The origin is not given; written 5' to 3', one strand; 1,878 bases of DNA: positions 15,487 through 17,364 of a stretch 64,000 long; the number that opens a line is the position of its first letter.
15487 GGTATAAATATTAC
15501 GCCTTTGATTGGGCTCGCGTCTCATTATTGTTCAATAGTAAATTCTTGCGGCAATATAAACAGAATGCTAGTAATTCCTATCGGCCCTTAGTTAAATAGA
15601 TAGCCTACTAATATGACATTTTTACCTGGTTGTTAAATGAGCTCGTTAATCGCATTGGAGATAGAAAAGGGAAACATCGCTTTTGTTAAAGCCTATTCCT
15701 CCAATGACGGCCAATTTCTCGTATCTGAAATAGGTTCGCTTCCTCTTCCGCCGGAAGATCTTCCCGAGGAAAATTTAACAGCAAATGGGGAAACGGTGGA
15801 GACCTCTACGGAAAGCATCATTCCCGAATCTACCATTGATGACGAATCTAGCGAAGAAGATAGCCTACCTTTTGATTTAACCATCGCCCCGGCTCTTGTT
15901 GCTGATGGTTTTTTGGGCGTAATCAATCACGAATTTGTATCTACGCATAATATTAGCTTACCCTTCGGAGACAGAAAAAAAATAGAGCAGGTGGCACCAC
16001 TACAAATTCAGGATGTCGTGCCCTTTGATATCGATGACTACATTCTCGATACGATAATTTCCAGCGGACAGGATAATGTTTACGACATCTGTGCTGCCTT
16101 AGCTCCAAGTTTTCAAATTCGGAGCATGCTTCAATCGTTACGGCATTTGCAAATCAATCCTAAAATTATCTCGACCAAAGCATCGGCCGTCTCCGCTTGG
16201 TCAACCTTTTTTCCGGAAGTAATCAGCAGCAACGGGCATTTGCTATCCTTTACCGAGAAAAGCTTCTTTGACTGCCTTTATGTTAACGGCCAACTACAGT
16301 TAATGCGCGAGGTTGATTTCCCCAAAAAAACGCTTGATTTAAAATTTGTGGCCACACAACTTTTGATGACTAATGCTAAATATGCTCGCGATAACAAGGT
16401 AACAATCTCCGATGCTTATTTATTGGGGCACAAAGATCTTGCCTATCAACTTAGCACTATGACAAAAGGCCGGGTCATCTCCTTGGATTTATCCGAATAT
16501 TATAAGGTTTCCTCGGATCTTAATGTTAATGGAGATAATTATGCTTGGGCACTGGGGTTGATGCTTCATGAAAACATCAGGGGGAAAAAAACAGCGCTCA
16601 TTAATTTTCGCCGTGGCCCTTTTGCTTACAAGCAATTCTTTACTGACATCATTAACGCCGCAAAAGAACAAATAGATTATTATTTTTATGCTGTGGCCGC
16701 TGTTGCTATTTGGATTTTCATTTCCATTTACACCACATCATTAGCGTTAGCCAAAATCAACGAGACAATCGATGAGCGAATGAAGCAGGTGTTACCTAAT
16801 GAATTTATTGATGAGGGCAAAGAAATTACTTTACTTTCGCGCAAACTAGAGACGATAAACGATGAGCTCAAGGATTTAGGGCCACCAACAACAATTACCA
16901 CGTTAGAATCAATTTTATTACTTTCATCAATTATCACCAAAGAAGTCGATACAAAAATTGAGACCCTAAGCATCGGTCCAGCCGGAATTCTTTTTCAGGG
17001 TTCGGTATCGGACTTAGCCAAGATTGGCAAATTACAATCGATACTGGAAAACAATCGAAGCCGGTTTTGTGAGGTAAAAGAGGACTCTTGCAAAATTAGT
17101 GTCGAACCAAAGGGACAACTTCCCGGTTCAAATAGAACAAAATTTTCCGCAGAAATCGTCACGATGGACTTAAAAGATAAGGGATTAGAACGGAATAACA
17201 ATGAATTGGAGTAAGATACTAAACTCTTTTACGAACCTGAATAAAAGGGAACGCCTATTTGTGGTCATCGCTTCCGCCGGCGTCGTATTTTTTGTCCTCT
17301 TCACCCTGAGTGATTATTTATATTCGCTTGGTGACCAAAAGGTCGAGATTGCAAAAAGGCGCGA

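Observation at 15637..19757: Stand-alone gspL-gspM-gspN-like inner-membrane platform module followed by a coiled-coil membrane protein and a small wHTH protein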

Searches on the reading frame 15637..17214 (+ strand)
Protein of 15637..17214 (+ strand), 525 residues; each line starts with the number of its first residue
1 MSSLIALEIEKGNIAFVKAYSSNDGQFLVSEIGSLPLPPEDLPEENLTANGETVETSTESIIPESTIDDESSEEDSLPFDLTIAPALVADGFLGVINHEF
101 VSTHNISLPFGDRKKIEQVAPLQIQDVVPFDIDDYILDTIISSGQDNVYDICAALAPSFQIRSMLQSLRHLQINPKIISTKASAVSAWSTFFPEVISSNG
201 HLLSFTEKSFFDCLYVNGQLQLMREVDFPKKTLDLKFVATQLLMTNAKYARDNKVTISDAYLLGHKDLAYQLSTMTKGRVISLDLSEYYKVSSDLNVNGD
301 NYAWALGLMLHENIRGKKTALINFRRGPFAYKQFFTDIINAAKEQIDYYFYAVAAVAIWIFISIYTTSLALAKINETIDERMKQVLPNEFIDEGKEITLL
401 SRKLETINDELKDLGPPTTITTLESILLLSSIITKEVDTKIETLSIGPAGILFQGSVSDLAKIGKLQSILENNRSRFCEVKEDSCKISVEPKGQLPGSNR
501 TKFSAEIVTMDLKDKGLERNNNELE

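Call 3: search_protein_families(library=pfam, proteins=[window:15637-17214:+], max_evalue=1)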
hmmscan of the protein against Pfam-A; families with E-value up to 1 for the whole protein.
window:15637-17214:+ (525 aa): 0 families

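Call 4: search_protein_families(library=ncbifam, proteins=[window:15637-17214:+], max_evalue=1)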
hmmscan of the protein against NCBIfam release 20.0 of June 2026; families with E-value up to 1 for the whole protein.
window:15637-17214:+ (525 aa): 1 family
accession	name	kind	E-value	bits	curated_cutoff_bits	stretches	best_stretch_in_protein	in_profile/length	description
TIGR01837.1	PHA_granule_1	subfamily_domain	0.019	15.1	94.7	1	369-414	70-115/118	poly(hydroxyalkanoate) granule-associated protein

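Call 8: search_solved_structures(query=window:15637-17214:+, max_evalue=10)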
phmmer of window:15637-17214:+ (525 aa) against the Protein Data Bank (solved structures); distinct sequences matched with E-value up to 10: 0.

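Call 11: find_homologous_proteins(query=window:15637-17214:+, max_evalue=0.001)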
Query window:15637-17214:+ (525 aa): 5 proteins with E <= 0.001 among 8000 candidates.
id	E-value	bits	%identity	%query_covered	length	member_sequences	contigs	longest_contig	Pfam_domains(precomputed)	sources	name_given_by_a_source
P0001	0.0e+0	1151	100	100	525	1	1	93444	-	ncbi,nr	ncbi:MAG: hypothetical protein IT292_10015 [Deltaproteobacteria bacterium]|nr:hypothetical protein [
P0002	4.7e-176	605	55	100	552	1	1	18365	-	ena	-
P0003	1.1e-61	227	30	97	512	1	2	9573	-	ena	-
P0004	1.8e-53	200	28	96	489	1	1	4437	-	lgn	-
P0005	1.1e-47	181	28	97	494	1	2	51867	PF11104.15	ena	-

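Call 12: find_encoding_contigs(protein=P0005, flank=10000, max_places=3)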
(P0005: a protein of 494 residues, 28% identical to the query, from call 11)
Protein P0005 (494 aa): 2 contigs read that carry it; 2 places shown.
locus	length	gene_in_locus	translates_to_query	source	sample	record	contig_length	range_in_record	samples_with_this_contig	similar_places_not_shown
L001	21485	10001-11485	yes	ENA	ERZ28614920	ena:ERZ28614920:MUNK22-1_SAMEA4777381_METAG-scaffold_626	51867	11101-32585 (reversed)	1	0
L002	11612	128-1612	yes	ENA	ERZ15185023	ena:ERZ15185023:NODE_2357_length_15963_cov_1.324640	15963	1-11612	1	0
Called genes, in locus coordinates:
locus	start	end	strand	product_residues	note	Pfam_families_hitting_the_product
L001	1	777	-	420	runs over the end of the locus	PF22692:LlgE_F_G_D1, PF07559:FlgE_D2, PF06429:Flg_bbr_C (weak)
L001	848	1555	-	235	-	PF03963:FlgD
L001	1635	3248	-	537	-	PF02120:Flg_hook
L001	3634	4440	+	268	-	-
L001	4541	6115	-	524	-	-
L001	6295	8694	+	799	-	PF00586:AIRS, PF02769:AIRS_C, PF00586:AIRS, PF02769:AIRS_C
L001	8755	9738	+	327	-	PF00682:HMGL-like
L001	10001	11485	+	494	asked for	PF11104:PilM_2 (weak)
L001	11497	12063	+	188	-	-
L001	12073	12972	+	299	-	-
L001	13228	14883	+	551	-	PF01590:GAF (weak), PF13185:GAF_2 (weak)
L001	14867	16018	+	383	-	PF00022:Actin (faint), PF06723:MreB_Mbl, PF11104:PilM_2 (faint), PF00012:HSP70, PF14450:FtsA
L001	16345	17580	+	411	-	-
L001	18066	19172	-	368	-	PF00155:Aminotran_1_2, PF01053:Cys_Met_Meta_PP (weak), PF01041:DegT_DnrJ_EryC1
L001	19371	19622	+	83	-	-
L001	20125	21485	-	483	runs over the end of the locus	PF00772:DnaB, PF03796:DnaB_C, PF13481:AAA_25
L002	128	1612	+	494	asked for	PF11104:PilM_2 (weak)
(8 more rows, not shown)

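Call 13: find_encoding_contigs(protein=P0002, flank=10000, max_places=3)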
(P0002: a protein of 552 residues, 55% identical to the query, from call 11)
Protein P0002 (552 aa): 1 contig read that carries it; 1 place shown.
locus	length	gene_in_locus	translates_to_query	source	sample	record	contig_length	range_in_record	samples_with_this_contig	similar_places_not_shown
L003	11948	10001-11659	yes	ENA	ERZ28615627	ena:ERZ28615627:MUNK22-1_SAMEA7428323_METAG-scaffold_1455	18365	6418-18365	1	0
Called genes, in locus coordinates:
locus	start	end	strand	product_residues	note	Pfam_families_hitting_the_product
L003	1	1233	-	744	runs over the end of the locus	PF13946:DUF4214, PF23914:TPR_CcmH_CycH (faint), PF00515:TPR_1 (faint), PF07719:TPR_2 (faint), PF13371:TPR_9 (faint), PF13424:TPR_12 (faint), PF13428:TPR_14 (faint), PF04055:Radical_SAM, +3 more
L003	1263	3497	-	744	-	PF13946:DUF4214, PF14559:TPR_19 (faint), PF07719:TPR_2 (faint), PF00515:TPR_1 (faint), PF23914:TPR_CcmH_CycH (weak), PF04055:Radical_SAM, PF13186:SPASM (faint)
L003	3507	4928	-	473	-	-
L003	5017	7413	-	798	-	PF20706:GT4-conflict (weak), PF00534:Glycos_transf_1, PF13692:Glyco_trans_1_4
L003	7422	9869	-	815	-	PF00534:Glycos_transf_1, PF20706:GT4-conflict, PF13692:Glyco_trans_1_4, PF13524:Glyco_trans_1_2 (weak)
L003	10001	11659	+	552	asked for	-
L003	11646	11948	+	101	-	?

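Call 20: find_encoding_contigs(protein=P0003, flank=10000, max_places=3)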
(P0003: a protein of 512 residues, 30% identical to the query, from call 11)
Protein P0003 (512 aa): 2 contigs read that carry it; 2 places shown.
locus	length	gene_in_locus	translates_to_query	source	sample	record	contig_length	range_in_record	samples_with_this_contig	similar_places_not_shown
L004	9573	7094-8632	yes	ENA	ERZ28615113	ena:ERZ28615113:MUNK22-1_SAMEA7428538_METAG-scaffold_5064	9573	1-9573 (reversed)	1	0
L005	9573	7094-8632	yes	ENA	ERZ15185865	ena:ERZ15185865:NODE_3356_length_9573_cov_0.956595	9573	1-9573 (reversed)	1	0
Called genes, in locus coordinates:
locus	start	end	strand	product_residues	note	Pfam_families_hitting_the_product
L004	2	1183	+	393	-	?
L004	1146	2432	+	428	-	PF04464:Glyphos_transf (weak)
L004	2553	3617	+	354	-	PF00733:Asn_synthase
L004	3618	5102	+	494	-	PF04015:DUF362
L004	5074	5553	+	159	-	-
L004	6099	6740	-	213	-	-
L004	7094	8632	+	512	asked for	-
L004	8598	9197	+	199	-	-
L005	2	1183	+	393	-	?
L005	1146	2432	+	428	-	PF04464:Glyphos_transf (weak)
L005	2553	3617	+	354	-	PF00733:Asn_synthase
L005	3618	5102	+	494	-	PF04015:DUF362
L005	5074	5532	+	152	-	-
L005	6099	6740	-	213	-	-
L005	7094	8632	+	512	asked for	-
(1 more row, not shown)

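Call 21: find_encoding_contigs(protein=P0004, flank=10000, max_places=3)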
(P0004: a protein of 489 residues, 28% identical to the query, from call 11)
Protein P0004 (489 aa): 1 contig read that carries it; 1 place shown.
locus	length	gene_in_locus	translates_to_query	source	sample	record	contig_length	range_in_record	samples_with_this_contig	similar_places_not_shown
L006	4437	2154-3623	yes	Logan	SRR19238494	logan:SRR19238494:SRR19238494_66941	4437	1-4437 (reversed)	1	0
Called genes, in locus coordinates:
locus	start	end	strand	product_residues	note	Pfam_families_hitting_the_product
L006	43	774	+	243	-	PF07963:N_methyl (weak)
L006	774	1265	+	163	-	PF07963:N_methyl (weak)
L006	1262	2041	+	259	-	PF07963:N_methyl (weak), PF11612:T2SSJ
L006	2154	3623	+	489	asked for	-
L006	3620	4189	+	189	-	PF04612:T2SSM (weak)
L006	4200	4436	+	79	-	?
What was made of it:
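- L006: three pseudopilin genes, including T2SSJ, then L-M-N (call 21).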

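Call 22: find_homologous_proteins(query=A1, max_evalue=0.001)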
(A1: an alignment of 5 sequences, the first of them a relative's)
Query A1 (5 sequences) (525 aa, profile of the alignment): 7 proteins with E <= 0.001 among 8000 candidates.
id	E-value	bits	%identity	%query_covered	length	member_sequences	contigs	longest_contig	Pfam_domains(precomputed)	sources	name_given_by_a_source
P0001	1.8e-224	764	100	100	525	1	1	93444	-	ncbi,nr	ncbi:MAG: hypothetical protein IT292_10015 [Deltaproteobacteria bacterium]|nr:hypothetical protein [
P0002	9.9e-222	755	55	100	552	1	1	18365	-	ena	-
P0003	7.5e-211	719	30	97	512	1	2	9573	-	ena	-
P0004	1.3e-203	695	28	96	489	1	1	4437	-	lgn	-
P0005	2.6e-203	694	28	97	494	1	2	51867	PF11104.15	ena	-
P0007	9.7e-15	72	21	68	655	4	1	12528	PF05134.20,PF14450.13,PF11104.15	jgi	jgi:general secretion pathway protein L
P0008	3.2e-8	51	19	78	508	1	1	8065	PF11104.15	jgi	jgi:general secretion pathway protein L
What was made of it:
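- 15637..17214 (+): gspL-like gene (525 aa). It encodes a cytoplasmic PilM/GspL-type actin-like domain, a TM helix and a periplasmic ferredoxin-like domain. Distant homologues are named 'general secretion pathway protein L' by their source (call 22).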

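Call 23: find_encoding_contigs(protein=P0007, flank=10000, max_places=2)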
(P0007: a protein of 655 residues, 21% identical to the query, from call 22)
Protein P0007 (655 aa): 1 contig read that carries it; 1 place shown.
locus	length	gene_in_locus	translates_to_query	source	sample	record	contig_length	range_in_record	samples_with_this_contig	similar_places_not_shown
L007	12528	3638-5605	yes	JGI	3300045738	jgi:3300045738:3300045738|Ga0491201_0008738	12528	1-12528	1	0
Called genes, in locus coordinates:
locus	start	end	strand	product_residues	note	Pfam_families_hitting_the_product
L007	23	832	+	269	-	-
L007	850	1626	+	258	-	-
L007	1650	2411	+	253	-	PF11612:T2SSJ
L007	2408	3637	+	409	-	-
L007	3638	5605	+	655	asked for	PF11104:PilM_2, PF05134:T2SSL (weak), PF14450:FtsA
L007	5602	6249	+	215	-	-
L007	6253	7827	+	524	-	-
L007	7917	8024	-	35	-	-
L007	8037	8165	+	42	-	-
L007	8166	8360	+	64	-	-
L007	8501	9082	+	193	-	PF02834:LigT_PEase, PF13563:2_5_RNA_ligase2, PF02834:LigT_PEase (weak)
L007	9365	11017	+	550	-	-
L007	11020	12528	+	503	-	?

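Call 24: find_encoding_contigs(protein=P0008, flank=10000, max_places=2)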
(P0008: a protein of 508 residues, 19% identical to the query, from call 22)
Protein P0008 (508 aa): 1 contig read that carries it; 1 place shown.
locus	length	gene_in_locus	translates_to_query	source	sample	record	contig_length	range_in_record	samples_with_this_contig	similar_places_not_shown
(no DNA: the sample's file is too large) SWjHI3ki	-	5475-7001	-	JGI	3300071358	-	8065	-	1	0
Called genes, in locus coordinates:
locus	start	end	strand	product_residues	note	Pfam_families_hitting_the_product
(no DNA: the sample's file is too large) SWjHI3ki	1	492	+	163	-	?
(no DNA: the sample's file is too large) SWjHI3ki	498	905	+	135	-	PF08334:T2SSG (weak)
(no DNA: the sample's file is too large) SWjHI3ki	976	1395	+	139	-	PF07963:N_methyl (weak), PF08334:T2SSG (faint)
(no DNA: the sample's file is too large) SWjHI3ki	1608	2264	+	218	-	-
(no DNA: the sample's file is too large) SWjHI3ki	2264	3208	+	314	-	-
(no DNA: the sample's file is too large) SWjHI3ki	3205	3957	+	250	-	PF11612:T2SSJ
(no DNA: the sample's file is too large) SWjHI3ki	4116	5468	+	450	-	PF21687:T2SSK_1st (weak)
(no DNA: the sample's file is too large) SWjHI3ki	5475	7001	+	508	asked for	PF11104:PilM_2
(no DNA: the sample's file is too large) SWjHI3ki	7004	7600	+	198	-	-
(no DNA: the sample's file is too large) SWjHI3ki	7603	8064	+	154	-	?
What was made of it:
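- P0007 and P0008: J-(K)-L-M-N operons (calls 23, 24).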

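Call 25: find_related_loci(query=A1, collection=genome_contigs, flank=10000)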
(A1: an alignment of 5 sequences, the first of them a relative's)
Query A1 (525 aa) in genome_contigs; peptide patterns used: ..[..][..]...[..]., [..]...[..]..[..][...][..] (x = any residue, [..] = any of these).
92 stretches matched a pattern; 7 encode a relative of the query (tblastn E <= 1e-3); 7 distinct loci.
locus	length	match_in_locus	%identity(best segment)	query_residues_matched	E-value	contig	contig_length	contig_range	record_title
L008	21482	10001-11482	29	1-507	7e-57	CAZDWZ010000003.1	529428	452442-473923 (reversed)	MAG TPA_asm: uncultured Bdellovibrionales bacterium isolate SRP302895_co1_124 genome assembly, contig: NODE_12_length_52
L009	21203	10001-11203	21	98-482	1e-21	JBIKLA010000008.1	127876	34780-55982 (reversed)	MAG: Bdellovibrionota bacterium isolate ME2014-08-19_3300042467_group5_bin109 Rohwer_bin1186_scaffold_33_c1, whole genom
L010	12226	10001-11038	24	98-427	4e-21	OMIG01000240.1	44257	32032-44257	Proteobacteria bacterium isolate AM_0240 genome assembly, contig: DGE0008AM2008_1_188855, whole genome shotgun sequence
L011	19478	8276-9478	22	98-482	9e-21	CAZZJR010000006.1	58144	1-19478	MAG TPA_asm: uncultured Bdellovibrionales bacterium isolate SRP124364_co1_356 genome assembly, contig: NODE_264_length_5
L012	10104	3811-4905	23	98-446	2e-20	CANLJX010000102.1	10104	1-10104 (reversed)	MAG: Deltaproteobacteria bacterium isolate ZE-3nov15-121 genome assembly, contig: ZE-3nov15-C8978, whole genome shotgun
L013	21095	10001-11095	24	98-446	1e-20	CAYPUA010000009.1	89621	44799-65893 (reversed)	MAG TPA_asm: uncultured Bdellovibrionales bacterium isolate SRP193358_co1_85 genome assembly, contig: NODE_310_length_89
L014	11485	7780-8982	21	98-482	2e-23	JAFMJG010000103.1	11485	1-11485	Bacterium isolate DEBay_Sum019D_L_G_148 NODE_6033_length_11485_cov_6.028521, whole genome shotgun sequence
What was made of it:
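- On Complete type II secretion system: The genome-collection scan was spent on finding relatives (call 25).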

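Call 30: search_protein_families(library=pfam, proteins=[L008:386-1276:+, L008:1281-4337:+, L008:4353-6062:+, L008:6095-7324:+, L008:7373-7846:+, L008:7843-8595:+, L008:8969-9886:+, L010:7169-9592:+, L013:12927-13586:+, L011:10117-11067:+], max_evalue=0.01)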
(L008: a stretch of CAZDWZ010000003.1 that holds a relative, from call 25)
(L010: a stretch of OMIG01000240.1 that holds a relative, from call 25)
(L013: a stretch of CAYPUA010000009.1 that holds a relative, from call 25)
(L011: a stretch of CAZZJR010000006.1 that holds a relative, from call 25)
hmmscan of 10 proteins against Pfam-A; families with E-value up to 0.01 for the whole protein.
L008:386-1276:+ (296 aa): 4 families
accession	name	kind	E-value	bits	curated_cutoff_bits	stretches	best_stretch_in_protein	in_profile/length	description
PF11356.14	T2SSC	-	3.3e-18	66.3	27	1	75-172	41-141/141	Type II secretion system protein C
PF17820.7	PDZ_6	-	1.4e-06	28.4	27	1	236-284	7-54/54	PDZ domain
PF13180.12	PDZ_2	-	1.8e-05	25.3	27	1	240-291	25-76/80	PDZ domain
PF00595.29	PDZ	-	0.0099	16.7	23.2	0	237-282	35-80/81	PDZ domain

L008:1281-4337:+ (1018 aa): 3 families
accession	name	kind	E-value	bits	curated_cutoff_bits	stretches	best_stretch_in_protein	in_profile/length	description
PF00263.26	Secretin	-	4e-48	163.7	27.5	1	613-777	1-168/169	Bacterial type II and III secretion system protein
PF03958.22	Secretin_N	-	1.6e-40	137.5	28.2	3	404-531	3-69/69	Bacterial type II/III secretion system short domain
PF21305.2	type_II_gspD_N0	-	1.2e-19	70.4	27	1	128-198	1-71/71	GspD-like, N0 domain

L008:4353-6062:+ (569 aa): 10 families
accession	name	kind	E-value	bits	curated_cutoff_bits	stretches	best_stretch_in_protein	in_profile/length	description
PF00437.27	T2SSE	-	1.9e-143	478.1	24.9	1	178-561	2-370/370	Type II/IV secretion system protein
PF05157.20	MshEN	-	2.2e-08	34.4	23.1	1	85-143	24-83/90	MshEN domain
PF25199.1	nSTAND_NTPase5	-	4.3e-05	23.8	34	1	306-361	28-85/145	Novel STAND NTPase 5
PF13604.12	AAA_30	-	0.00069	19.8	27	1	308-349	8-49/191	AAA domain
PF13476.12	AAA_23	-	0.0011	20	27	1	317-336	18-44/201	AAA domain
PF13086.12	AAA_11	-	0.0013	19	27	1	308-349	8-55/257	AAA domain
PF13191.12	AAA_16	-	0.0032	18.4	32.6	1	310-348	16-52/167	AAA ATPase domain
PF13401.12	AAA_22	-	0.008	16.9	27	0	316-352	3-39/130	AAA domain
PF13245.12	AAA_19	-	0.0092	16.6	25.1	0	316-347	9-42/134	AAA domain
PF04851.21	ResIII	-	0.0098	16.3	22.5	0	307-357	12-64/164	Type III restriction enzyme, res subunit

L008:6095-7324:+ (409 aa): 1 family
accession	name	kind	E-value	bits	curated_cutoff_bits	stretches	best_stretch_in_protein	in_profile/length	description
PF00482.28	T2SSF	-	5.7e-60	201.2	25.2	2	75-197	2-125/125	Type II secretion system (T2SS), protein F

L008:7373-7846:+ (157 aa): 2 families
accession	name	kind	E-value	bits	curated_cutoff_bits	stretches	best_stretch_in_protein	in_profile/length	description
PF08334.16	T2SSG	-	5.5e-14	52.6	21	1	51-154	1-106/108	Type II secretion system (T2SS), protein G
PF07963.17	N_methyl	-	4.6e-05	23.2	21.2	1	25-44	3-22/27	Prokaryotic N-terminal methylation motif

L008:7843-8595:+ (250 aa): 0 families

L008:8969-9886:+ (305 aa): 2 families
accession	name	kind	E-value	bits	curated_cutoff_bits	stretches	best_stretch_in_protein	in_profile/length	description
PF11612.13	T2SSJ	-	4.2e-06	27.5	28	1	228-270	86-130/140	Type II secretion system (T2SS), protein J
PF07963.17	N_methyl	-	0.00012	21.9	21.2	1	54-77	4-27/27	Prokaryotic N-terminal methylation motif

L010:7169-9592:+ (807 aa): 3 families
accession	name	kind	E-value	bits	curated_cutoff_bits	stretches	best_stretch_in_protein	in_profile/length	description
PF00912.28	Transgly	-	1.7e-60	203.9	27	1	174-345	10-177/178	Transglycosylase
PF00905.27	Transpeptidase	-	4.4e-23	82.4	22.1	1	443-718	2-298/299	Penicillin binding protein transpeptidase domain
PF14814.11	UB2H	-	5.9e-05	23.5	27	1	99-152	12-63/85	Bifunctional transglycosylase second domain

L013:12927-13586:+ (219 aa): 1 family
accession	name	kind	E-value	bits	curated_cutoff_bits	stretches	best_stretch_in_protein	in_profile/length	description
PF02731.20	SKIP_SNW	-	1.4e-05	25.3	25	1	70-191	14-131/158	SKIP/SNW domain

L011:10117-11067:+ (316 aa): 0 families
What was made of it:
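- In the PBP1A-linked loci a class A PBP gene sits just upstream (call 30).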
